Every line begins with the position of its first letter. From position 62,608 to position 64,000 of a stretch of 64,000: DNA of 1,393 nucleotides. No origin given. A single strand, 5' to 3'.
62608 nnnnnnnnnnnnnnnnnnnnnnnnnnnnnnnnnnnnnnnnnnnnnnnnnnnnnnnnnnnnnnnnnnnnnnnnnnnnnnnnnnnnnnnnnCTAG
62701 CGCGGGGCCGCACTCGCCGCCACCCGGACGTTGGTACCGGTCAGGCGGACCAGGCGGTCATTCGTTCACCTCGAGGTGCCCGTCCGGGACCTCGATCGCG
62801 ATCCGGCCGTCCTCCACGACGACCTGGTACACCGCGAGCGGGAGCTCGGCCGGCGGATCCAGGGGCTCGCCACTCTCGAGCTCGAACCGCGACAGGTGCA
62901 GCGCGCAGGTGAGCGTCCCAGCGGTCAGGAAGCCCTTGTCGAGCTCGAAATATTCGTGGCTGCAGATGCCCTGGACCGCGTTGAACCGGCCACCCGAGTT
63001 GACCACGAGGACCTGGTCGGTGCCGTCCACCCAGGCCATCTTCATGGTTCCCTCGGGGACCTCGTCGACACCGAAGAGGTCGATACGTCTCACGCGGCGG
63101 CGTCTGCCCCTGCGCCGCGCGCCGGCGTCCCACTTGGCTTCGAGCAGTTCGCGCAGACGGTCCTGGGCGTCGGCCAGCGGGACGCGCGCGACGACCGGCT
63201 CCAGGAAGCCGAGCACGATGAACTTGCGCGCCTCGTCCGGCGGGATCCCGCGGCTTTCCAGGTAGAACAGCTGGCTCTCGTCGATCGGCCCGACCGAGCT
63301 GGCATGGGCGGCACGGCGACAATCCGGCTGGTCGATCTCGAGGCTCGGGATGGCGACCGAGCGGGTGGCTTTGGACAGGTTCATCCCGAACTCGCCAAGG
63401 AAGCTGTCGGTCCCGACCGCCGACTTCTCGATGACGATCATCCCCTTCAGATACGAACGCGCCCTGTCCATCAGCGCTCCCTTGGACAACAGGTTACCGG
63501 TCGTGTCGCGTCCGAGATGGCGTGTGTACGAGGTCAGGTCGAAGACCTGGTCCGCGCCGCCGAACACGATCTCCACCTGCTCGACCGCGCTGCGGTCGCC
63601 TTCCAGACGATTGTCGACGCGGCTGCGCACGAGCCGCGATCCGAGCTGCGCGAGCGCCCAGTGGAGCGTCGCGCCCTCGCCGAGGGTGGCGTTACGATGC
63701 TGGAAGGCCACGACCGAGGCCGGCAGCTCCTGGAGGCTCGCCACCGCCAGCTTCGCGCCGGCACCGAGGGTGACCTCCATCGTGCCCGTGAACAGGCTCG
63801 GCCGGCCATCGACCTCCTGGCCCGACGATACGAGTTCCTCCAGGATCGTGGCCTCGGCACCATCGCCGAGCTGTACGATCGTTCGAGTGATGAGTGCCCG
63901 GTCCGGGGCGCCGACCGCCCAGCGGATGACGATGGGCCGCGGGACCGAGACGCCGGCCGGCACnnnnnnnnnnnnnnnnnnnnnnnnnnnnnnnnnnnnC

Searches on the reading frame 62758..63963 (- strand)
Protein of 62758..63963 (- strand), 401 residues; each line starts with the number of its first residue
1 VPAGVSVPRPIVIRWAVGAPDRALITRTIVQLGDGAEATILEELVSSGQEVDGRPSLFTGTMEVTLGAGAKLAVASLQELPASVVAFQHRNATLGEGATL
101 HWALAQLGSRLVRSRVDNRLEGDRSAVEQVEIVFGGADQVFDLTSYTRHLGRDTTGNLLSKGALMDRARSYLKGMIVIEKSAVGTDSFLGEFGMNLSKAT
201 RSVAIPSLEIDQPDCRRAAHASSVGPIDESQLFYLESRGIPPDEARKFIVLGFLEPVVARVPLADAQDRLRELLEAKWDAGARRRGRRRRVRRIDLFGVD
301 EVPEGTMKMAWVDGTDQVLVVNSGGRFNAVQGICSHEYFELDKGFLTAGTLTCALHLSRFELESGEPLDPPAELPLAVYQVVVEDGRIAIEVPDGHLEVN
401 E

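Call 49: search_protein_families(library=pfam, proteins=[window:62758-63963:-], max_evalue=0.0001)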
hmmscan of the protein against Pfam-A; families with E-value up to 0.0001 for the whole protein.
window:62758-63963:- (401 aa): 3 families
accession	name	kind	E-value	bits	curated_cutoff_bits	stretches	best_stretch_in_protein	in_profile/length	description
PF01458.23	SUFBD_core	-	6.8e-56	189.8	27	1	21-253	7-232/232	SUF system FeS cluster assembly, SufBD core domain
PF00355.32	Rieske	-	6.5e-13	48.9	20.3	1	297-379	6-87/88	Rieske [2Fe-2S] domain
PF13806.12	Rieske_2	-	1e-05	25.8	27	1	299-390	8-103/104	Rieske-like [2Fe-2S] domain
